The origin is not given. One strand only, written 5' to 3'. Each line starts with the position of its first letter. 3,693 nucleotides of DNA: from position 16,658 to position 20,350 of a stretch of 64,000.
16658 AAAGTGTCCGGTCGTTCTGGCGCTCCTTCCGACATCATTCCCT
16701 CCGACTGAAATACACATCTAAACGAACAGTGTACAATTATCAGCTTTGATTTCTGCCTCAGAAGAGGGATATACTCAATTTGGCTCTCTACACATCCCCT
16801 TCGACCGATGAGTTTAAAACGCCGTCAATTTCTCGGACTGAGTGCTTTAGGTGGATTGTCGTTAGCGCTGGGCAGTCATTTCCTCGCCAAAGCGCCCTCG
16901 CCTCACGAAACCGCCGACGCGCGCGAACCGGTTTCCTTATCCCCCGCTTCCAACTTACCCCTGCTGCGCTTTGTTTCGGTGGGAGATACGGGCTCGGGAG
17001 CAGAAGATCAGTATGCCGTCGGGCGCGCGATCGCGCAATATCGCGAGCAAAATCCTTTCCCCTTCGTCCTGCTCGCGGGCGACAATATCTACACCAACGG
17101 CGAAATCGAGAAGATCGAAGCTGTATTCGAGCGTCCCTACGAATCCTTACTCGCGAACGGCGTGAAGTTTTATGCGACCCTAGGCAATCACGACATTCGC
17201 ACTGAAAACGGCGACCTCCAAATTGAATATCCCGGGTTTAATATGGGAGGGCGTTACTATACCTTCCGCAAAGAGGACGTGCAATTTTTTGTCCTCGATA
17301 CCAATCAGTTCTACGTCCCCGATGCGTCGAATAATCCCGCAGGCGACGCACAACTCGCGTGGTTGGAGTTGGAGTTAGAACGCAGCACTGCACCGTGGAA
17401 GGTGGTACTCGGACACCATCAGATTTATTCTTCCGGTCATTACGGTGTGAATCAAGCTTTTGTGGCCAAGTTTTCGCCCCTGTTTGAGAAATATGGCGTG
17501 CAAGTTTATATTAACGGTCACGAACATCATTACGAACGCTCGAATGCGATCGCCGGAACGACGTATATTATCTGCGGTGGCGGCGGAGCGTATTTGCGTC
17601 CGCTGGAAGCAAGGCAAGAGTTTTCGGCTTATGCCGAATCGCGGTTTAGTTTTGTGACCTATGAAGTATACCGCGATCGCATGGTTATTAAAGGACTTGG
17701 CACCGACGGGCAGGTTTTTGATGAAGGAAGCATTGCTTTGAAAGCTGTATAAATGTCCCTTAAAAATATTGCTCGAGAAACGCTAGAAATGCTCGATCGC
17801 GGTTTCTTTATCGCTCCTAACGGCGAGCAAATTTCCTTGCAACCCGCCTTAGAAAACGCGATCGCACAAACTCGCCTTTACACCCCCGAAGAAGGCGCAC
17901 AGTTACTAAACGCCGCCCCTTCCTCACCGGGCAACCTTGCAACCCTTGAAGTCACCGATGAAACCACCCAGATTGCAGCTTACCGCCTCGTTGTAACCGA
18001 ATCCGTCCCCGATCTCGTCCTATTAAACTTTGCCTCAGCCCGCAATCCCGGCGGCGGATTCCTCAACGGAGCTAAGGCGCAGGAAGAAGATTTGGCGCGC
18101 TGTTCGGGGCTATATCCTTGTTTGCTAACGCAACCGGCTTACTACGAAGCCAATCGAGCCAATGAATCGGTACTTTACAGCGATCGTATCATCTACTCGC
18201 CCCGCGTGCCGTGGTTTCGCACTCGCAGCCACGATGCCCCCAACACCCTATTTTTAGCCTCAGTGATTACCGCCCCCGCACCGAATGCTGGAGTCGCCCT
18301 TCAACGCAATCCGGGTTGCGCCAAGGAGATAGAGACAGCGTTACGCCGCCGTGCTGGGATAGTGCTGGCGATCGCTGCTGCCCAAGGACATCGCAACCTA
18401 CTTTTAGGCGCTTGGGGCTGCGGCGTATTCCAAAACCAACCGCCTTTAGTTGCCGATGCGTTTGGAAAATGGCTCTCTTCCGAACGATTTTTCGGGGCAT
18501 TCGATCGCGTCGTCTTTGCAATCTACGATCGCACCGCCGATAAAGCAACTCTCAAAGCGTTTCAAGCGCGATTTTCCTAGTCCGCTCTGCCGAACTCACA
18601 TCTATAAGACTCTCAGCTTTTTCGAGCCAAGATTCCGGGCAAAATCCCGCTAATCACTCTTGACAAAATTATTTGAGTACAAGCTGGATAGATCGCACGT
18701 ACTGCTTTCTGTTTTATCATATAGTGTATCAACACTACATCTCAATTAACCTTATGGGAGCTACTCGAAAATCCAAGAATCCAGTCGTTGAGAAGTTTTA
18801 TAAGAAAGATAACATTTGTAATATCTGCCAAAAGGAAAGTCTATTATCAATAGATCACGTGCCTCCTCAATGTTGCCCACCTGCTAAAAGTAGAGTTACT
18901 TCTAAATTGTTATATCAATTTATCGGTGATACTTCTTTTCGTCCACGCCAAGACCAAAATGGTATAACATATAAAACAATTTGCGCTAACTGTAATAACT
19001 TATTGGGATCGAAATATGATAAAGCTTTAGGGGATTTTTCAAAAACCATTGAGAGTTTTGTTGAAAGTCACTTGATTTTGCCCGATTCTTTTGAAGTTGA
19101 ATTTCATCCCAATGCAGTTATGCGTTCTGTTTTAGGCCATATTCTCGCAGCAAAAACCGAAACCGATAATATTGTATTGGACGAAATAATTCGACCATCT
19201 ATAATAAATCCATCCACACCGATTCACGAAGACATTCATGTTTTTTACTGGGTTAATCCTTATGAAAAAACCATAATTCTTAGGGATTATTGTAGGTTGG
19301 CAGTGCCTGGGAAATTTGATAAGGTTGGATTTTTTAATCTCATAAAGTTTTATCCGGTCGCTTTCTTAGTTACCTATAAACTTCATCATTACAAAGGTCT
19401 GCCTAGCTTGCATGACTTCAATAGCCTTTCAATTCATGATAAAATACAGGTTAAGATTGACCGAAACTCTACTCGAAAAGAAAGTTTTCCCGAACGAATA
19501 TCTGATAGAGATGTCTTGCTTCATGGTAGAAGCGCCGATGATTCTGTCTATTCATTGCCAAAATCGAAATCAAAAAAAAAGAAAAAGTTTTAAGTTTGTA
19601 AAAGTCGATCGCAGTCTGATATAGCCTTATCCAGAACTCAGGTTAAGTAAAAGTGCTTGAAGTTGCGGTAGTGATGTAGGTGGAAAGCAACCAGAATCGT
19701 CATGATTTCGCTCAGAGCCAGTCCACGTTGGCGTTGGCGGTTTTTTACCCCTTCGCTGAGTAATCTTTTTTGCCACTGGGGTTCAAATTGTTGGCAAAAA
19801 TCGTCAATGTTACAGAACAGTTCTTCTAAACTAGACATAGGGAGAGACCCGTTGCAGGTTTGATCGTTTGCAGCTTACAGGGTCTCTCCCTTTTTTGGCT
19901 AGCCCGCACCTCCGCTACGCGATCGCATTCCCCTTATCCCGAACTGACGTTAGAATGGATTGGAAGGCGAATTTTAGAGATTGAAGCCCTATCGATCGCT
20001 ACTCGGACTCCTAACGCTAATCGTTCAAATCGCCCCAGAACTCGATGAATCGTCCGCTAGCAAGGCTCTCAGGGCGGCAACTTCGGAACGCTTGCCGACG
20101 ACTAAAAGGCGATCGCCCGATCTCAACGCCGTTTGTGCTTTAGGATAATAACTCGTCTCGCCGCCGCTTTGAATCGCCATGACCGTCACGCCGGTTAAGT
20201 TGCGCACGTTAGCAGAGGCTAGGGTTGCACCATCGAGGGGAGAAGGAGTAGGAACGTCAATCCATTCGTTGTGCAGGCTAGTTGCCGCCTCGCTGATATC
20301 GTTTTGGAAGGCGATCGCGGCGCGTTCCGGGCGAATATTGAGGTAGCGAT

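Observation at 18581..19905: AT-rich, HIP1-free insertion carrying an HNH-like gene and a transposase remnant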

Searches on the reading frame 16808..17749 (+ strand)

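Call 106: search_protein_families(library=pfam, proteins=[window:16808-17749:+], max_evalue=0.001)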
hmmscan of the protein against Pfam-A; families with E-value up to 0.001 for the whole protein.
window:16808-17749:+ (314 aa): 2 families
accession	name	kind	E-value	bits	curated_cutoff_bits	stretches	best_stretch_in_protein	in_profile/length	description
PF00149.33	Metallophos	-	5.7e-19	69.7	21.5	1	54-242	2-191/191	Calcineurin-like phosphoesterase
PF09423.15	PhoD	-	0.00047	19.8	27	0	165-200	174-209/343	PhoD-like phosphatase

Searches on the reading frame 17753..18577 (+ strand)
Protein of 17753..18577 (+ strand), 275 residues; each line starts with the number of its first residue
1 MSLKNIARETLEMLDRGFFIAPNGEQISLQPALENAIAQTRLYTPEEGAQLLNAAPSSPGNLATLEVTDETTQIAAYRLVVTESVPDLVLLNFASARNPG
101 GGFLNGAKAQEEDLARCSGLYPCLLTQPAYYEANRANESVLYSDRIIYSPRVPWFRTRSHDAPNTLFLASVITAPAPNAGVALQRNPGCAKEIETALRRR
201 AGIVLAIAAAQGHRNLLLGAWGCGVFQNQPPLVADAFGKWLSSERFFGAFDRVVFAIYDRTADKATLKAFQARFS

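Call 5: search_protein_families(library=pfam, proteins=[window:17753-18577:+], max_evalue=1)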
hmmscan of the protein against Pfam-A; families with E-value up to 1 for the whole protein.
window:17753-18577:+ (275 aa): 2 families
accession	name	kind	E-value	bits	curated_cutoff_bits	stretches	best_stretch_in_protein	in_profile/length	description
PF10021.15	PARG_cat_microb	-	1.9e-50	171.5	23.5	1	7-157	1-146/146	Microbial-type PARG, catalytic domain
PF05028.20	PARG_cat_C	-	0.16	12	26.3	1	216-232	163-179/207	Poly (ADP-ribose) glycohydrolase (PARG), Macro domain fold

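Call 100: find_related_loci(query=window:17753-18577:+, collection=metagenome_contigs, flank=6000)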
Query window:17753-18577:+ (275 aa) in metagenome_contigs; peptide patterns used: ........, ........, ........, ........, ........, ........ (x = any residue, [..] = any of these).
358 stretches matched a pattern; 186 encode a relative of the query (tblastn E <= 1e-3); the best 80 are kept; 80 distinct loci.
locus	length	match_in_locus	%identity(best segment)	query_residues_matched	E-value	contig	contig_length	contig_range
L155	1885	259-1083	71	1-275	2e-140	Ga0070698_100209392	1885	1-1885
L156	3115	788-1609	70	1-274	1e-135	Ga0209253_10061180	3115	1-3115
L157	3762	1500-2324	70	1-275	3e-132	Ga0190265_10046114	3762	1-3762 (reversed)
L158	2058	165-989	71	1-275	2e-137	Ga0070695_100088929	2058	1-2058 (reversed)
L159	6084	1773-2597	68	1-275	2e-128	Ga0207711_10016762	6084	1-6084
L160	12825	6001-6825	68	1-275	1e-127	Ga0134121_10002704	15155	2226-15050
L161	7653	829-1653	67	1-275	3e-127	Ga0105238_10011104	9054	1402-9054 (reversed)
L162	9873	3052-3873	68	1-274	2e-127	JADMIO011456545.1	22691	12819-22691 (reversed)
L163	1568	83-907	67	1-275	7e-137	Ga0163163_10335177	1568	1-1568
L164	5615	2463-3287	67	1-275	7e-127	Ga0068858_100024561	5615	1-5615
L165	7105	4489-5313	66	1-275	3e-126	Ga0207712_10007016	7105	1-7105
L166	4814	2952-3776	67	1-275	2e-127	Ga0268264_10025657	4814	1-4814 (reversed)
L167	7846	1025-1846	67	1-274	7e-126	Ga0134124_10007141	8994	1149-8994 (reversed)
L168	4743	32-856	67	1-275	2e-126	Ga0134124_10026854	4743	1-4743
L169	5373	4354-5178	66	1-275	2e-124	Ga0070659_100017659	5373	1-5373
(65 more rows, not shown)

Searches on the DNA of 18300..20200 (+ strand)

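Call 50: search_dna_similar(query=L093:6013-6822:+, collection=ecoli_genomes, mode=near, max_rows=15, rows=spread)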
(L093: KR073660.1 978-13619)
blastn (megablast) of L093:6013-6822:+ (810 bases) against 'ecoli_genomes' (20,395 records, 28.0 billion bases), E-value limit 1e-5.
Records with a match: 141; places in all: 149; records where one place covers at least 80% of the query: 136.
Genomes with a match: 141 of 5426; with a place that covers at least 80% of the query: 136. Places per genome that has any: lowest 1, median 1, highest 2. On chromosomes: 120 places; on plasmids: 29.
Best place of each record, by identity: >=99% 21; 95-99% 1; 90-95% 119.
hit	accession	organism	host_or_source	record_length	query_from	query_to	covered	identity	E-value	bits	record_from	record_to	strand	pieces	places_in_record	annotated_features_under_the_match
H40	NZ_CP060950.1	Escherichia coli strain EC9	Homo sapiens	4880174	1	810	100%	100.0%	0e+0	1496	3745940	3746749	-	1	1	hypothetical protein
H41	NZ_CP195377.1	Escherichia coli strain 23AR1183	Homo sapiens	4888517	1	810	100%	100.0%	0e+0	1496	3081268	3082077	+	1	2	hypothetical protein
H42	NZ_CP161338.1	Escherichia coli strain PEC1012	Wild bird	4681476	1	810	100%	99.5%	0e+0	1474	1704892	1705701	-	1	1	hypothetical protein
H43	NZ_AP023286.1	Escherichia coli strain 2018-18.25PC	Sus scrofa domesticus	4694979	1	810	100%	94.8%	0e+0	1264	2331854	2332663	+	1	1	hypothetical protein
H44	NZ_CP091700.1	Escherichia coli strain KFu019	river water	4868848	1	810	100%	94.8%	0e+0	1264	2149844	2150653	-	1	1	hypothetical protein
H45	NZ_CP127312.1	Escherichia coli strain C51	Bos taurus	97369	1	810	100%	94.8%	0e+0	1264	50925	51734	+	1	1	hypothetical protein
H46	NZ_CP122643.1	Escherichia coli strain ETEC4079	Sus scrofa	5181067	1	810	100%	94.8%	0e+0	1264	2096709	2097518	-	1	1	hypothetical protein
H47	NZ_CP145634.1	Escherichia coli strain S1-JOR-02-A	Homo sapiens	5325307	1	810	100%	94.8%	0e+0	1264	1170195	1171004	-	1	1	hypothetical protein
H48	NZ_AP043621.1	Escherichia coli strain AST215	Homo sapiens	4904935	1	810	100%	94.8%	0e+0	1264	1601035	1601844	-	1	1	hypothetical protein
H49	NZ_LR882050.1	Escherichia coli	Aves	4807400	1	810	100%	94.8%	0e+0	1264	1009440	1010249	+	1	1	hypothetical protein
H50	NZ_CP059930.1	Escherichia coli strain 162.2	Turkey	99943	1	810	100%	94.7%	0e+0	1258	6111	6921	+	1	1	chaperonin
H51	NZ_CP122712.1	Escherichia coli strain ETEC1749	Sus scrofa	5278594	1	810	100%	94.7%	0e+0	1258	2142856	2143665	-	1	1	hypothetical protein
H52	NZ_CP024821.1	Escherichia coli strain CREC-591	Homo sapiens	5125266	1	810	100%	94.6%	0e+0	1253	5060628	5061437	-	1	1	hypothetical protein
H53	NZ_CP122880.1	Escherichia coli strain ETEC1716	Sus scrofa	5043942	1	810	100%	94.6%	0e+0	1253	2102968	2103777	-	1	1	hypothetical protein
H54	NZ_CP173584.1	Escherichia coli strain 98195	Homo sapiens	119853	1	254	31%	93.7%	3e-102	381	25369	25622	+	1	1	hypothetical protein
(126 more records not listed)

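Call 89: get_annotated_region(hit=H43, flank=4000)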
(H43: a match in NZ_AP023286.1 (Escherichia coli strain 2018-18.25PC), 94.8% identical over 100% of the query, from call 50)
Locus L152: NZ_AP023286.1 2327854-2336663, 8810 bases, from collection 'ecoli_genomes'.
description: Escherichia coli strain 2018-18.25PC chromosome, complete genome
organism: Escherichia coli strain 2018-18.25PC (NCBI taxid 562)
replicon: chromosome; assembly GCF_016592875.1
host: Sus scrofa domesticus; source: -; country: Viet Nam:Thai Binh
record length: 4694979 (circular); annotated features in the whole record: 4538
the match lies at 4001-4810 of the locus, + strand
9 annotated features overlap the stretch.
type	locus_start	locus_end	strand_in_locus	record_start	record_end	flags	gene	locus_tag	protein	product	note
CDS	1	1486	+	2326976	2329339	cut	-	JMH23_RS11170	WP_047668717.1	hypothetical protein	-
CDS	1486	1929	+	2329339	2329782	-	-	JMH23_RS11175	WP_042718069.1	hypothetical protein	-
CDS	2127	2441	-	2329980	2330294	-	-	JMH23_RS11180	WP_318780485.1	helix-turn-helix transcriptional regulator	-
CDS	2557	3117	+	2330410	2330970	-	-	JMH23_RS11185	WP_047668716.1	hypothetical protein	-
CDS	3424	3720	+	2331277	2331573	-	-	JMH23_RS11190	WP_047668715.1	helix-turn-helix domain-containing protein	-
CDS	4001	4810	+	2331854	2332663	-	-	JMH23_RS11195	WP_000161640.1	hypothetical protein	-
CDS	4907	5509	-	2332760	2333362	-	-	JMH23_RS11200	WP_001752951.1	site-specific integrase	-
CDS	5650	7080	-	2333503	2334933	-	-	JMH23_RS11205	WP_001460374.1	hypothetical protein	-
CDS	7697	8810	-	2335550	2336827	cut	-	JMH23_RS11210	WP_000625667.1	DUF2254 domain-containing protein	-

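Call 90: get_annotated_region(hit=H45, flank=4000)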
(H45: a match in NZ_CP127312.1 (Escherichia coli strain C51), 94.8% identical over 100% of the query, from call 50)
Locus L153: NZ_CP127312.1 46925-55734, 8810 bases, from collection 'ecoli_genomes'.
description: Escherichia coli strain C51 plasmid pC5103, complete sequence
organism: Escherichia coli strain C51 (NCBI taxid 562)
replicon: plasmid pC5103; assembly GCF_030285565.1
host: Bos taurus; source: feces; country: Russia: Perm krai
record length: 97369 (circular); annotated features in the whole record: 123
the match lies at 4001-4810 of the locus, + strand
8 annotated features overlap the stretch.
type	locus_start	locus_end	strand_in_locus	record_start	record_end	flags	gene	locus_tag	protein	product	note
CDS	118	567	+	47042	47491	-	-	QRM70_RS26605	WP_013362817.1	hypothetical protein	-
CDS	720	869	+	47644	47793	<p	-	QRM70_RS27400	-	hypothetical protein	incomplete; partial in the middle of a contig; missing N-terminus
CDS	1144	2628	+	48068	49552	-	-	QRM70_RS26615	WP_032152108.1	IS91 family transposase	-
CDS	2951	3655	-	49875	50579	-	-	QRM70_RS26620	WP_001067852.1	IS6-like element IS26 family transposase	-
CDS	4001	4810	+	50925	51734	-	-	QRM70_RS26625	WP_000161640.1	hypothetical protein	-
CDS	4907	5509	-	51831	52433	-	-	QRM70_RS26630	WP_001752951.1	site-specific integrase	-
CDS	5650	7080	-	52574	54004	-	-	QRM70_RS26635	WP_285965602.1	hypothetical protein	-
CDS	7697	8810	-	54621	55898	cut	-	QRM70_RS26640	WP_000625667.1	DUF2254 domain-containing protein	-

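Call 91: get_annotated_region(hit=H52, flank=4000)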
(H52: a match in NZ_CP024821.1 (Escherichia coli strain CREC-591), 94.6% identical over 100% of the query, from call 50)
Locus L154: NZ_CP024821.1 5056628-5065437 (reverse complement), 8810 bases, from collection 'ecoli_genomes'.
description: Escherichia coli strain CREC-591 chromosome, complete genome
organism: Escherichia coli strain CREC-591 (NCBI taxid 562)
replicon: chromosome; assembly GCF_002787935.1
host: Homo sapiens; source: Peritoneal fluid; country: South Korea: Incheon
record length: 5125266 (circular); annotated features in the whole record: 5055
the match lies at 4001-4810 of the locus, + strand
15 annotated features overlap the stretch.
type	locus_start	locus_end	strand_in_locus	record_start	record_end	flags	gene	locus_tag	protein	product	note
CDS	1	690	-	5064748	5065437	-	-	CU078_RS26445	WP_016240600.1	bacteriophage antitermination protein Q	-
CDS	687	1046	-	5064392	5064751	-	-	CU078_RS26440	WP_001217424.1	RusA family crossover junction endodeoxyribonuclease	-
CDS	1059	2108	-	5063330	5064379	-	-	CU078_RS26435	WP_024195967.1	DUF968 domain-containing protein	-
CDS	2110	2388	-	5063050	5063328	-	-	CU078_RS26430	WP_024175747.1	hypothetical protein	-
CDS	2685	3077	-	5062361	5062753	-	-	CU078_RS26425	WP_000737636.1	hypothetical protein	-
CDS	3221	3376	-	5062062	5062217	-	hokD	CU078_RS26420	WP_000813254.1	type I toxin-antitoxin system toxin HokD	-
CDS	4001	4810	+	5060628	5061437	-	-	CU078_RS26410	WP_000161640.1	hypothetical protein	-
CDS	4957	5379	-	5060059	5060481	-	-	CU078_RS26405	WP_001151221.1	DUF977 family protein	-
CDS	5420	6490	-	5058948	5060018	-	-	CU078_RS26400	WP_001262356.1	hypothetical protein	-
CDS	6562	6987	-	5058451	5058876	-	-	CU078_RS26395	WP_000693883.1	toxin YdaT family protein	-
CDS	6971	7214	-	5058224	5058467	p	-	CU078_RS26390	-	Cro/CI family transcriptional regulator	frameshifted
CDS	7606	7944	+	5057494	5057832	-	-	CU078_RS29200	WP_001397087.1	LexA family protein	-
CDS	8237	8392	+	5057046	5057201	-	-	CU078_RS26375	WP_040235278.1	DUF1391 family protein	-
CDS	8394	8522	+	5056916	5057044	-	ydfB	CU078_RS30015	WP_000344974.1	protein YdfB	-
CDS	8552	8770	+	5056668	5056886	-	ydfC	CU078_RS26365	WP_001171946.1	protein YdfC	-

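Call 95: search_rna_families(source=window, start=18300, end=20200, threshold=evalue, max_evalue=1)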
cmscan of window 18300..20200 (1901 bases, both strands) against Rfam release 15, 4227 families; matches with E-value up to 1: 1.
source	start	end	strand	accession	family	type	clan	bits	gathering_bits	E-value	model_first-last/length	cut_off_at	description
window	19837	19895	+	RF02592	Spy392987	Gene; antisense;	-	29.6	47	0.0078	1-63/63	no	S. pyogenes antisense RNA 392987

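Call 97: search_rna_families(sources=[L101, L102], threshold=evalue, max_evalue=1, show_alignments=2)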
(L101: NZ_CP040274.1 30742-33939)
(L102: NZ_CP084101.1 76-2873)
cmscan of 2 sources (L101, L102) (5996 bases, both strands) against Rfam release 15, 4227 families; matches with E-value up to 1: 0.
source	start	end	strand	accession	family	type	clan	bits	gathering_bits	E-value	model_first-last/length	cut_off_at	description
